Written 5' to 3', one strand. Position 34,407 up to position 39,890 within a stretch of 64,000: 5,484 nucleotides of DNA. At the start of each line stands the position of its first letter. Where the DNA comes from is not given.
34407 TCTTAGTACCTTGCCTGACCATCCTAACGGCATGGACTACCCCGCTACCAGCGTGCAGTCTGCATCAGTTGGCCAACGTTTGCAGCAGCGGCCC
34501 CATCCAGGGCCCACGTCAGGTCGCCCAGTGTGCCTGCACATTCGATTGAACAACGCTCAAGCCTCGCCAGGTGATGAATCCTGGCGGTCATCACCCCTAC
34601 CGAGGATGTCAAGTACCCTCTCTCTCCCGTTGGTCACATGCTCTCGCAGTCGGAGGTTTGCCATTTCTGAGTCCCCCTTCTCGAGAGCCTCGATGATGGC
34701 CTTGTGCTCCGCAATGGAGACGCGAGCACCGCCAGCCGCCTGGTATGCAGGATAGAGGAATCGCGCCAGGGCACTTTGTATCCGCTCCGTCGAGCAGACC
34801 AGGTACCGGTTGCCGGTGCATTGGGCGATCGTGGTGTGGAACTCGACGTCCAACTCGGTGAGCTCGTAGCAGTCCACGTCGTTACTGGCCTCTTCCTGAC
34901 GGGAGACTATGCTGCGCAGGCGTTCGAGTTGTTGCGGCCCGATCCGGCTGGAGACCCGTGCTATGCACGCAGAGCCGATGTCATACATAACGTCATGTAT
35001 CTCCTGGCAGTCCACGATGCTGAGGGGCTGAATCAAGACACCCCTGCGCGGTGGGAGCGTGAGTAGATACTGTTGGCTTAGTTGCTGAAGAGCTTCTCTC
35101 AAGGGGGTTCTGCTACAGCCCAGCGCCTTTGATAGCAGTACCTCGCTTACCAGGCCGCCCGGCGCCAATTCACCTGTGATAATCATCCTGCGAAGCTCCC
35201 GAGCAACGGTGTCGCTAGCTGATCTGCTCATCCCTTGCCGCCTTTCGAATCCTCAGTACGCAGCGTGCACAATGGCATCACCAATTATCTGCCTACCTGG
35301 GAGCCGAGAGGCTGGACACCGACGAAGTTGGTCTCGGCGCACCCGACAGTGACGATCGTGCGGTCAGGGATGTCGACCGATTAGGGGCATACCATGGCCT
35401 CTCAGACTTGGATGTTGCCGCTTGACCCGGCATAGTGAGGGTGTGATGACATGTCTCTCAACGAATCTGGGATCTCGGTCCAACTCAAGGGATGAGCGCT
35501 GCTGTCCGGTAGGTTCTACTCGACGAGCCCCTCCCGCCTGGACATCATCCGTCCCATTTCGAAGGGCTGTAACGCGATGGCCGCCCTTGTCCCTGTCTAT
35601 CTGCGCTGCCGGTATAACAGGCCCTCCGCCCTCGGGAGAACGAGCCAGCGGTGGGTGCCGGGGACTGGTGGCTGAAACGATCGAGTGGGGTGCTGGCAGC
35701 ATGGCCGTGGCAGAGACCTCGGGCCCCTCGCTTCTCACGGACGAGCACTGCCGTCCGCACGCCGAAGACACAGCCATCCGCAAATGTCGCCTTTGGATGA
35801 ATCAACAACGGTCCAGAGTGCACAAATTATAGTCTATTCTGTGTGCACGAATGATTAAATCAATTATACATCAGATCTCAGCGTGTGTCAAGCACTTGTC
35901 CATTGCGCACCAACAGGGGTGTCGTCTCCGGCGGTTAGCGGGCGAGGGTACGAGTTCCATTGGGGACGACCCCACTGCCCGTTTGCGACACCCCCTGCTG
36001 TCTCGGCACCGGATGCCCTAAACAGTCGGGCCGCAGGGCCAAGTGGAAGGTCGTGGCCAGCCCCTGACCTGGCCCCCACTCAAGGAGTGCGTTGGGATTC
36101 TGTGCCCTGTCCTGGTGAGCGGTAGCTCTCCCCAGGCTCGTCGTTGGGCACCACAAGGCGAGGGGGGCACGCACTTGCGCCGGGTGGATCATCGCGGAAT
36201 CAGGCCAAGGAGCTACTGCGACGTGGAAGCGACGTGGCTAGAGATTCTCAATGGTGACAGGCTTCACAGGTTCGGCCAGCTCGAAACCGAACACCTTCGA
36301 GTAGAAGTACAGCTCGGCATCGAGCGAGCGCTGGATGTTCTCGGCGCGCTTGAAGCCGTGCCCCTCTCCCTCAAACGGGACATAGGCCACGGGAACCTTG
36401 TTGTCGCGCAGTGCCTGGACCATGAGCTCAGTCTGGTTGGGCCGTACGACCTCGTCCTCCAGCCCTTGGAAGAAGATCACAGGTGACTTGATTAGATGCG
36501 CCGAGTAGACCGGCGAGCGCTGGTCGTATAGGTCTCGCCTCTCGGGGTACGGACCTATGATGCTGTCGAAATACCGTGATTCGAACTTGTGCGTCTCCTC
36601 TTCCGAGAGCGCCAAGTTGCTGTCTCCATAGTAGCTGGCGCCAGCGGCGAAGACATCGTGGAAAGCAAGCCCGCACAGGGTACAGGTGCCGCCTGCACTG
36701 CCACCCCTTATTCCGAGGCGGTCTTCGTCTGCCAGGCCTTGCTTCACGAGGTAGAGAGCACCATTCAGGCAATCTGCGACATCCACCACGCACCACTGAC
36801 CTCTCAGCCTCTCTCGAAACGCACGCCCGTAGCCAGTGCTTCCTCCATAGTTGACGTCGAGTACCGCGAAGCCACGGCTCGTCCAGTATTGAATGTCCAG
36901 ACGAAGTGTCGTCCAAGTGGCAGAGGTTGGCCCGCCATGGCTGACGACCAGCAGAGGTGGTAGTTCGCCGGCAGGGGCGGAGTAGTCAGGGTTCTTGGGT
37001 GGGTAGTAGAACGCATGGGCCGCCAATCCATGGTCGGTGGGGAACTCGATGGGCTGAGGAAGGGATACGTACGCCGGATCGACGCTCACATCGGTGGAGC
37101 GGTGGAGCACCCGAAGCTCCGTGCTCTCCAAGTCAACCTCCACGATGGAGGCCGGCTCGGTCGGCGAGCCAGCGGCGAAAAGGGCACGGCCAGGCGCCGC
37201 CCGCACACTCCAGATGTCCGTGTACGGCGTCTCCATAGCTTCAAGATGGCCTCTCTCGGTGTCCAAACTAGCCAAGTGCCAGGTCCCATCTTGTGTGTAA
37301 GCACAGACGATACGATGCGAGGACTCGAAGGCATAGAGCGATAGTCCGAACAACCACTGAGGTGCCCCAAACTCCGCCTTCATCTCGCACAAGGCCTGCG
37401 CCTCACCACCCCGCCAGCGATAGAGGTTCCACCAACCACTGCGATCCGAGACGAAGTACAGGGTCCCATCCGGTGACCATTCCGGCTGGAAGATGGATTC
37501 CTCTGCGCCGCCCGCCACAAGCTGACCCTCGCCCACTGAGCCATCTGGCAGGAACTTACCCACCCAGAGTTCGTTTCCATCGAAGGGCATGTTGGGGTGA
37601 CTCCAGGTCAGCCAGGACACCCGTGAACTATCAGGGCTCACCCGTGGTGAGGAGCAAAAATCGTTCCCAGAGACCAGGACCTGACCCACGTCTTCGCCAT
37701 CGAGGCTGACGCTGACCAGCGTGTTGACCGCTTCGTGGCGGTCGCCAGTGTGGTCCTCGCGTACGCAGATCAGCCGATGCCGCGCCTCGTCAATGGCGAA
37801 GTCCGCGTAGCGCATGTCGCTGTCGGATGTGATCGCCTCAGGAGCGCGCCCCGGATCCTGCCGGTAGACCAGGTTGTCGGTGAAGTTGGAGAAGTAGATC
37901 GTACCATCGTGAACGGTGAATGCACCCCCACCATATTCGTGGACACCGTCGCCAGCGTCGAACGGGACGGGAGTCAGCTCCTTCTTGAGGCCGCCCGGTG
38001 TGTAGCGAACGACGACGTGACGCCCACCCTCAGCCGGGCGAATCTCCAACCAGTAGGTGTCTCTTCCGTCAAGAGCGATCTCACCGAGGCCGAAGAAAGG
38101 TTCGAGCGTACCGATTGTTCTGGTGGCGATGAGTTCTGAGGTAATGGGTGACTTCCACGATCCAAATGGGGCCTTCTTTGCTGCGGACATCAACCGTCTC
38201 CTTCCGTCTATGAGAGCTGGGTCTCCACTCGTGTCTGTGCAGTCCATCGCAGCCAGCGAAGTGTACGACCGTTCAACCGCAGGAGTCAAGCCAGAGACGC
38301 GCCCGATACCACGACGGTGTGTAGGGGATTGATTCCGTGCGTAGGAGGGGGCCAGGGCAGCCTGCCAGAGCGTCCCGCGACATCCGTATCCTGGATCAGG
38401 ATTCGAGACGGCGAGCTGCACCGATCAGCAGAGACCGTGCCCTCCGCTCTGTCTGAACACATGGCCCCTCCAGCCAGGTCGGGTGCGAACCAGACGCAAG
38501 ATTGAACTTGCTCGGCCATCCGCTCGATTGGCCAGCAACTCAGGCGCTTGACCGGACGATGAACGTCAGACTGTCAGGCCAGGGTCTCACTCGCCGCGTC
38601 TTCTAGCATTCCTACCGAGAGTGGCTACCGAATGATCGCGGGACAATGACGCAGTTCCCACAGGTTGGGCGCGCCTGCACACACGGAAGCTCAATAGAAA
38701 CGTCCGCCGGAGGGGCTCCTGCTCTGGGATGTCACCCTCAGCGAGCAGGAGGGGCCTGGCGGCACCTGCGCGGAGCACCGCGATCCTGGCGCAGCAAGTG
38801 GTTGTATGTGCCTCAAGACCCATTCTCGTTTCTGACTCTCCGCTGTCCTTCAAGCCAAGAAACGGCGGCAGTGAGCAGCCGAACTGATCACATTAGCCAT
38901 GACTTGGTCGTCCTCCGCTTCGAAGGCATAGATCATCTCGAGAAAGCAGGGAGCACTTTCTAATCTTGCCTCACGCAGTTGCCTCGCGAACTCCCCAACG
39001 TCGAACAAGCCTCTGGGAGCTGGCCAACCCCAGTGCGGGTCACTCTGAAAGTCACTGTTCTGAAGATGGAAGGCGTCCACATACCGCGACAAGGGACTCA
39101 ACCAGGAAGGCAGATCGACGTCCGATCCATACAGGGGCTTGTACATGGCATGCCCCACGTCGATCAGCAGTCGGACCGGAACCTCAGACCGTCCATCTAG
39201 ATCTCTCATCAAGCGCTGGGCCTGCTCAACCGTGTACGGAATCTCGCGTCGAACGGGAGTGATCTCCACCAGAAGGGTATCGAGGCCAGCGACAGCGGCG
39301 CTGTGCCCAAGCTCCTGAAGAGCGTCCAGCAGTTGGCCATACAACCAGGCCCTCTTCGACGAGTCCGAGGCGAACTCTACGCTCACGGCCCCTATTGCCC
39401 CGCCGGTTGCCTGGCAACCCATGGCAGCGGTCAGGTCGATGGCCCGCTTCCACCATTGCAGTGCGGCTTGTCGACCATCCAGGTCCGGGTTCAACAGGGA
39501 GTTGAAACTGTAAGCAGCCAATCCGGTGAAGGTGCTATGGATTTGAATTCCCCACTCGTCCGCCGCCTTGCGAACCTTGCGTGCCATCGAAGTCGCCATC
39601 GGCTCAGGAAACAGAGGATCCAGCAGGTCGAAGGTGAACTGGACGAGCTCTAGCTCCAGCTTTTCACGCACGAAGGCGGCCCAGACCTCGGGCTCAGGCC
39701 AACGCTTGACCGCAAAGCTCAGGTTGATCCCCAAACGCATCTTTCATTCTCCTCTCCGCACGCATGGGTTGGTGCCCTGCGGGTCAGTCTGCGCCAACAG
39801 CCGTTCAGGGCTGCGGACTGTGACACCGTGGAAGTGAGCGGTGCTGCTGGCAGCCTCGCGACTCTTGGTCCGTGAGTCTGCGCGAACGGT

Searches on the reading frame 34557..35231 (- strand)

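Call 9: search_protein_families(library=pfam, proteins=[window:34557-35231:-], max_evalue=0.001)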
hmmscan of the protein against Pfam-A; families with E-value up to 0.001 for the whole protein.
window:34557-35231:- (224 aa): 2 families
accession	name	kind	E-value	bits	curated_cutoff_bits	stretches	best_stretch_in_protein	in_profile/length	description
PF07729.17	FCD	-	2.1e-25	90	24.3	1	77-200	1-124/125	FCD domain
PF00392.27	GntR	-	3.2e-14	52.8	27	1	6-67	2-64/64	Bacterial regulatory proteins, gntR family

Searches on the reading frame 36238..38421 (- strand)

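Call 9: search_protein_families(library=pfam, proteins=[window:36238-38421:-], max_evalue=0.001)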
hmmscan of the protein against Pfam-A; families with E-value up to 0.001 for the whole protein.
window:36238-38421:- (727 aa): 4 families
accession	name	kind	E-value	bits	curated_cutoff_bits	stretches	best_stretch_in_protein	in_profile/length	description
PF00326.27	Peptidase_S9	-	2e-43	148.8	22.6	1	507-712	4-211/213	Prolyl oligopeptidase family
PF01738.24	DLH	-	2e-09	37.8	21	1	559-696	89-194/217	Dienelactone hydrolase family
PF20434.5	BD-FAE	-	4.5e-05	23.5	26.8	1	564-671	86-215/215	BD-FAE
PF07676.18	PD40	-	6.2e-05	23.3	20.9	1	310-335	11-38/38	WD40-like Beta Propeller Repeat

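Call 66: search_protein_families(library=ncbifam, proteins=[window:36238-38421:-], max_evalue=1e-20)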
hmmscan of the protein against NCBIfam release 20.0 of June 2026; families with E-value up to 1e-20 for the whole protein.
window:36238-38421:- (727 aa): 0 families

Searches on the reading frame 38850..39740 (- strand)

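Call 9: search_protein_families(library=pfam, proteins=[window:38850-39740:-], max_evalue=0.001)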
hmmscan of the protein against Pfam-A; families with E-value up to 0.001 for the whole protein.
window:38850-39740:- (296 aa): 1 family
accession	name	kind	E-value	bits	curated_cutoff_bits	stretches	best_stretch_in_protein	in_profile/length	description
PF01261.30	AP_endonuc_2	-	1.8e-20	74.1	31.1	1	31-271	10-231/249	Xylose isomerase-like TIM barrel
